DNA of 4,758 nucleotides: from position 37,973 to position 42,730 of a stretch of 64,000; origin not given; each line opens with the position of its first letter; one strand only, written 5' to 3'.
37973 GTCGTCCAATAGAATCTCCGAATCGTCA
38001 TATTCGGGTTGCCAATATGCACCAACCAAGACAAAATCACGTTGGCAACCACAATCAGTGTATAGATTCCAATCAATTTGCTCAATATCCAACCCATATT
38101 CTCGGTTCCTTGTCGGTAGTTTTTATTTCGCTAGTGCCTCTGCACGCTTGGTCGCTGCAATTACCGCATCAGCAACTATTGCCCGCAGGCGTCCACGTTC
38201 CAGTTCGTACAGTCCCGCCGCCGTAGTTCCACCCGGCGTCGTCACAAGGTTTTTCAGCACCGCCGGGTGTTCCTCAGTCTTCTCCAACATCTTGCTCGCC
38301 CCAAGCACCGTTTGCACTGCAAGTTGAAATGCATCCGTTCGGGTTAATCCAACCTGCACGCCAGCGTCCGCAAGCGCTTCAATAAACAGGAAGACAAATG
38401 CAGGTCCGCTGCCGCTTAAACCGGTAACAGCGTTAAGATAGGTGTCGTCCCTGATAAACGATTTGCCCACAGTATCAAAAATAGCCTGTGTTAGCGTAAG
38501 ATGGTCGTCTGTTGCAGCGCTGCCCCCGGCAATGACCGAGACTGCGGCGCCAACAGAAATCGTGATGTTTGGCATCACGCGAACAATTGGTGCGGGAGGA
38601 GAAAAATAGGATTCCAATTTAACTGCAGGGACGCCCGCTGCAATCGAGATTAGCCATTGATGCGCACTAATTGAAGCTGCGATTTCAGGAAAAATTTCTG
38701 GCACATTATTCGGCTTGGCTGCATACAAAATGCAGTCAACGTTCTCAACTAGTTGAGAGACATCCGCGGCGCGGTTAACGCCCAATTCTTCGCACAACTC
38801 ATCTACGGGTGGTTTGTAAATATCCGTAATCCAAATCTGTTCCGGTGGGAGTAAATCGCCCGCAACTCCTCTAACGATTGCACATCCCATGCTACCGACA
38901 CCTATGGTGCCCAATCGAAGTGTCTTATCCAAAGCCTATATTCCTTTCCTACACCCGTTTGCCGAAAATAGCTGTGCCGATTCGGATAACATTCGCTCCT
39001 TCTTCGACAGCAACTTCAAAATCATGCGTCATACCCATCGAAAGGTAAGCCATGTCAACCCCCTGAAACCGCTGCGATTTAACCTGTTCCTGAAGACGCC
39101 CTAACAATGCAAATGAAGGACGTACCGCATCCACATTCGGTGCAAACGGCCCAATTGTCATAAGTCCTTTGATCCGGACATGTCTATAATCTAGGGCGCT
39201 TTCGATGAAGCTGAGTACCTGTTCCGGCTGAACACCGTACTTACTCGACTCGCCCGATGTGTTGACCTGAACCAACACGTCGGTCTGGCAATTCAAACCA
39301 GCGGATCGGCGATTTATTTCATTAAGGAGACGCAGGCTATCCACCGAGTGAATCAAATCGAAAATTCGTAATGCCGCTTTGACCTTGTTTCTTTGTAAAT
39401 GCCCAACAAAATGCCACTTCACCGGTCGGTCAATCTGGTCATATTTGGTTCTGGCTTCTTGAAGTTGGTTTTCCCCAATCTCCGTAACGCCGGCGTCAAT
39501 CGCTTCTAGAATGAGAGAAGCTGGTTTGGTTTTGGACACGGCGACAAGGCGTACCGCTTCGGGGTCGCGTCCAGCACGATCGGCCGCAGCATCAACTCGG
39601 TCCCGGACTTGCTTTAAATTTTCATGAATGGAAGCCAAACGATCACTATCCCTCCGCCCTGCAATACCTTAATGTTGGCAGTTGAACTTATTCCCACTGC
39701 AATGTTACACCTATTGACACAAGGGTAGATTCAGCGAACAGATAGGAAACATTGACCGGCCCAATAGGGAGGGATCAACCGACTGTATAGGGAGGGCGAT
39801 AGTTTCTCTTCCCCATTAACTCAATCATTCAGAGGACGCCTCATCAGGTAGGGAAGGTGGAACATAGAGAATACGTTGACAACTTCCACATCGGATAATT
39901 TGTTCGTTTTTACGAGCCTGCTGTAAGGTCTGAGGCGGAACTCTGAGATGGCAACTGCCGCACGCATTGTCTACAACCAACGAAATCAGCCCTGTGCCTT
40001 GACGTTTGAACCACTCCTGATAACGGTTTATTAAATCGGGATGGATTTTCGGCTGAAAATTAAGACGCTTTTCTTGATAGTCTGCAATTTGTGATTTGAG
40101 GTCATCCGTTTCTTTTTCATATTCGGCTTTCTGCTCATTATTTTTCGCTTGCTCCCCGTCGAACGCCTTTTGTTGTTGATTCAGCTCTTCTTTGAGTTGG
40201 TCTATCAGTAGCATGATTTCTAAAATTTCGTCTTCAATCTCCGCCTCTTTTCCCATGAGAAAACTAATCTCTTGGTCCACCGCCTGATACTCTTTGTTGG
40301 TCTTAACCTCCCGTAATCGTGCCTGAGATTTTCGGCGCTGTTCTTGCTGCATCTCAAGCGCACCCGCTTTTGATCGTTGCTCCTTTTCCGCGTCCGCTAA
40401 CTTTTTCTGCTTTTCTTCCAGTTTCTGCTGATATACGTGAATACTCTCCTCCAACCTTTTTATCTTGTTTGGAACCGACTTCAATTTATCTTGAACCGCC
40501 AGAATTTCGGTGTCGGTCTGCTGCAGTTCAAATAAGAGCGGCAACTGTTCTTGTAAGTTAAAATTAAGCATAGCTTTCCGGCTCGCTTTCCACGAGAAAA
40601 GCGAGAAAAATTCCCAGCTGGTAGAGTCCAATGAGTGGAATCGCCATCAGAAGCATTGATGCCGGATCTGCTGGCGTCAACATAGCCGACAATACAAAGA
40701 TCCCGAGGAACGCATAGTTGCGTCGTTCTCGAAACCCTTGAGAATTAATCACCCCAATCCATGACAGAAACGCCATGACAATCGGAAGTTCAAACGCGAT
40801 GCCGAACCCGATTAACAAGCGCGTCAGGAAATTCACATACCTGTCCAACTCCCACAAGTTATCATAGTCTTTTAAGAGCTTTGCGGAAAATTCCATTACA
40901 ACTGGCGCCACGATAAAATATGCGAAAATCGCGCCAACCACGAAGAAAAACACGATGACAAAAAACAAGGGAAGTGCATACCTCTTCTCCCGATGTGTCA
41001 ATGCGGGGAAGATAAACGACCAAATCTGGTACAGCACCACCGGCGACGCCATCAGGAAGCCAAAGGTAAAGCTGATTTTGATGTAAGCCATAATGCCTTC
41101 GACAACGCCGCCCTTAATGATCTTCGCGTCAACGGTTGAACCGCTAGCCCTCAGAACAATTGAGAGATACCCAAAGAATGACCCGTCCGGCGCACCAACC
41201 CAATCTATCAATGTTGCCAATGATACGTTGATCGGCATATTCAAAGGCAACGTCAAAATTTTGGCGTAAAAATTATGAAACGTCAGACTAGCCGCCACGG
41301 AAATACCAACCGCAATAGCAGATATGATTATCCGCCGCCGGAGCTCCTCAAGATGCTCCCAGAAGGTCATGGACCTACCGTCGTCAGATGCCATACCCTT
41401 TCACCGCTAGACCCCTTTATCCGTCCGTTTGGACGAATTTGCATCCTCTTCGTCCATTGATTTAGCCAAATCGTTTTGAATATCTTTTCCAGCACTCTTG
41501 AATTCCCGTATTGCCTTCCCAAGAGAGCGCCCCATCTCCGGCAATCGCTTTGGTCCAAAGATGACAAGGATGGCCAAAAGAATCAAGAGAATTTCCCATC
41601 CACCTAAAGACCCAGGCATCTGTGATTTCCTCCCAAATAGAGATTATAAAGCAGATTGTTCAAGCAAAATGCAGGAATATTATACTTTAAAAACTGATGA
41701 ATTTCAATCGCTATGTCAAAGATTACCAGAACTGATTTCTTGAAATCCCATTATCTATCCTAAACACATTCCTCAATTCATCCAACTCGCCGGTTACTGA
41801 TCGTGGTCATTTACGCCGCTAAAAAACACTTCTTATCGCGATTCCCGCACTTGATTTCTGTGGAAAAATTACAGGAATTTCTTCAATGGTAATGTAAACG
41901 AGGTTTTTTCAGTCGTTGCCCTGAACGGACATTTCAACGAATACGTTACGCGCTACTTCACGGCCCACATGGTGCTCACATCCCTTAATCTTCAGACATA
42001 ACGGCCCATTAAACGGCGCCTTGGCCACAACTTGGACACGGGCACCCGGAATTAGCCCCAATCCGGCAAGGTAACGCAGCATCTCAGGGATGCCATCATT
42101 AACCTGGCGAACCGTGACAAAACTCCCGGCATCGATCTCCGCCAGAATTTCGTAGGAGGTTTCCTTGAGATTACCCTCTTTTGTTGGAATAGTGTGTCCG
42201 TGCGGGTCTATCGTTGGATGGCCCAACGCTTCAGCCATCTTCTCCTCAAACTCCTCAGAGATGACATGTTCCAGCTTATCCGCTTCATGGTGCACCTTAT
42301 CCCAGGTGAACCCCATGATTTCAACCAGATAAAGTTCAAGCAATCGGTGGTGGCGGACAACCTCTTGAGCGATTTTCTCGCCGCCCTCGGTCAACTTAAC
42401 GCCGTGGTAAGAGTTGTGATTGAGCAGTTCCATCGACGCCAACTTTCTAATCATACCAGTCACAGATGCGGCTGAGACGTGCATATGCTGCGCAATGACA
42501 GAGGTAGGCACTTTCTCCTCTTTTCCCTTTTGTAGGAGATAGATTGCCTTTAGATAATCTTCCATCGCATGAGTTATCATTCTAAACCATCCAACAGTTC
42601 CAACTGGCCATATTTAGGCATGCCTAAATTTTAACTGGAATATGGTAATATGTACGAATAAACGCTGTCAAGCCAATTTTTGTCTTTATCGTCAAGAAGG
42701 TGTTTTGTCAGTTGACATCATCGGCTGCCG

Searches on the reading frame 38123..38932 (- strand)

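Call 13: search_protein_families(library=pfam, proteins=[window:38123-38932:-], max_evalue=0.001)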
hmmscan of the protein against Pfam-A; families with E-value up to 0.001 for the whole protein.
window:38123-38932:- (269 aa): 2 families
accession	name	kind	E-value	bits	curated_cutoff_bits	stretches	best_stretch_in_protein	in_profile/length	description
PF14748.11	P5CR_dimer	-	1.9e-39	134.6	25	1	165-266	3-104/105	Pyrroline-5-carboxylate reductase dimerisation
PF03807.23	F420_oxidored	-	2e-10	41.6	21.6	1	7-100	2-94/94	NADP oxidoreductase coenzyme F420-dependent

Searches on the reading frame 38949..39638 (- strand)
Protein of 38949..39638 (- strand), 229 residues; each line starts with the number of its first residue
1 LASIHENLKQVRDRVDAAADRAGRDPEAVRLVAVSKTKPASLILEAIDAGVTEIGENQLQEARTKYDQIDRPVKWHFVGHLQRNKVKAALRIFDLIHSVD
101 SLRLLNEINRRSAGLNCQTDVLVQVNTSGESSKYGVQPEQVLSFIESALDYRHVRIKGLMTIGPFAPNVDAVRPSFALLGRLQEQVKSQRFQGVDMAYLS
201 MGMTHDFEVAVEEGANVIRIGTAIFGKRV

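Call 13: search_protein_families(library=pfam, proteins=[window:38949-39638:-], max_evalue=0.001)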
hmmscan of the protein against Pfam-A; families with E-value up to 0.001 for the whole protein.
window:38949-39638:- (229 aa): 1 family
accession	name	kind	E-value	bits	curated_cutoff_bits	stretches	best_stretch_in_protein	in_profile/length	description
PF01168.26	Ala_racemase_N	-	1.8e-21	77.3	24.1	1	7-227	2-218/220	Alanine racemase, N-terminal domain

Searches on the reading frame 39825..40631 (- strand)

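Call 13: search_protein_families(library=pfam, proteins=[window:39825-40631:-], max_evalue=0.001)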
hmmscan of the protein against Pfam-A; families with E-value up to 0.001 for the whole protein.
window:39825-40631:- (268 aa): 3 families
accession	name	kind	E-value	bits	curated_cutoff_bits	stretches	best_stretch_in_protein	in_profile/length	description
PF24481.2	CT398_CC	-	2.1e-12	47.7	27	1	36-211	1-179/180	CT398-like coiled coil hairpin domain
PF02591.20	Zn_ribbon_9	-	2.6e-10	40.6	29.1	1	223-255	1-33/33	C4-type zinc ribbon domain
PF11331.13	Zn_ribbon_12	-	0.00056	20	27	0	224-255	9-41/45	EDR4 zinc-ribbon domain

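Call 65: search_protein_families(library=ncbifam, proteins=[window:39825-40631:-], max_evalue=0.001)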
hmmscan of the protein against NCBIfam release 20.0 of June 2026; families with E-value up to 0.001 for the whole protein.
window:39825-40631:- (268 aa): 4 families
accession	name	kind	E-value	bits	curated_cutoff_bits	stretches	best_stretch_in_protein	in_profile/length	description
NF047363.1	Zn_ribbon_CdsZ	equivalog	7e-13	48.6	275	1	27-258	2-233/251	zinc ribbon domain regulatory protein CdsZ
NF045487.1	ASRP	equivalog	2.5e-06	26.4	300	1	35-191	136-280/593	archaea-specific SMC-related protein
TIGR02169.1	SMC_prok_A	equivalog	1.5e-05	22.9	729.4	1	38-193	285-448/1165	chromosome segregation protein SMC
TIGR02168.1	SMC_prok_B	equivalog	4.8e-05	21.3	567.35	1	35-188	296-450/1181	chromosome segregation protein SMC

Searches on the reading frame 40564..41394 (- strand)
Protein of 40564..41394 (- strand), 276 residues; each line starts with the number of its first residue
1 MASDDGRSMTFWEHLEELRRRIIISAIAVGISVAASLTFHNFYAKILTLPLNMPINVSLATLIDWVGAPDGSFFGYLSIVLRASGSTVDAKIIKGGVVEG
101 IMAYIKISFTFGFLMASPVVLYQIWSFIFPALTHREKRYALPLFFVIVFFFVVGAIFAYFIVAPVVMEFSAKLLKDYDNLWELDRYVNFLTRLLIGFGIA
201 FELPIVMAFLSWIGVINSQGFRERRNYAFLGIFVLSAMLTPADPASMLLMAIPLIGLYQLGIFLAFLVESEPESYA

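Call 45: search_protein_families(library=ncbifam, proteins=[window:40564-41394:-], max_evalue=0.001)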
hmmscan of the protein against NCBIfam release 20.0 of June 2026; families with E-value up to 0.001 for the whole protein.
window:40564-41394:- (276 aa): 3 families
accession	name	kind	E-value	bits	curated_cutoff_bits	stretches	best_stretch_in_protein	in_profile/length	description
TIGR00945.1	tatC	equivalog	1.4e-56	191.8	132.7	1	12-258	2-215/215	twin-arginine translocase subunit TatC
TIGR01912.1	TatC-Arch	equivalog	7e-41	140.4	192.6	1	80-269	41-233/234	Sec-independent protein translocase TatC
NF008174.0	PRK10921.1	equivalog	1.8e-37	129.3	432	1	90-266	57-234/258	Sec-independent protein translocase subunit TatC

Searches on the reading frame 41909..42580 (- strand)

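Call 13: search_protein_families(library=pfam, proteins=[window:41909-42580:-], max_evalue=0.001)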
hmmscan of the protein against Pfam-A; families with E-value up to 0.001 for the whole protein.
window:41909-42580:- (223 aa): 5 families
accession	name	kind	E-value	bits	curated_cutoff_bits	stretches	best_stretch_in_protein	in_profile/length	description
PF02742.21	Fe_dep_repr_C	-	5.5e-28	97.2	27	1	64-133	1-70/70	Iron dependent repressor, metal binding and dimerisation domain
PF04023.20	FeoA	-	2.6e-19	69.5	23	1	146-216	3-73/74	FeoA domain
PF01325.25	Fe_dep_repress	-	1.4e-16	60.9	26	1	1-61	1-60/60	Iron dependent repressor, N-terminal DNA binding domain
PF10007.15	DUF2250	-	0.00045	20.7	24.4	1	9-79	10-78/93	Uncharacterized protein conserved in archaea (DUF2250)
PF01047.28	MarR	-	0.00064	20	24.6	0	25-54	19-48/59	MarR family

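Call 45: search_protein_families(library=ncbifam, proteins=[window:41909-42580:-], max_evalue=0.001)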
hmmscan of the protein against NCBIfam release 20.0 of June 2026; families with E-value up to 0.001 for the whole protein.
window:41909-42580:- (223 aa): 5 families
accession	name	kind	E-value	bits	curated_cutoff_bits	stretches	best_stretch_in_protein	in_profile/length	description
NF047407.1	TransRegMntRTherm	equivalog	7.6e-60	202.4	350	1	2-215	6-223/227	manganese-dependent transcriptional regulator MntR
NF053665.1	TransRegDtxRActin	equivalog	4.9e-26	91.6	290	1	4-215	6-230/233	iron-dependent transcriptional repressor DtxR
NF003025.0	PRK03902.1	equivalog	1.5e-19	70.4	138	1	1-113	1-111/142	transcriptional regulator MntR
NF008273.0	PRK11050.1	equivalog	2.3e-16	59.8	153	1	6-116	38-146/156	manganese-binding transcriptional regulator MntR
NF038251.1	AdcR_fam_Zn_TF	equivalog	0.00027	21.2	175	1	20-84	46-117/143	zinc-dependent MarR family transcriptional regulator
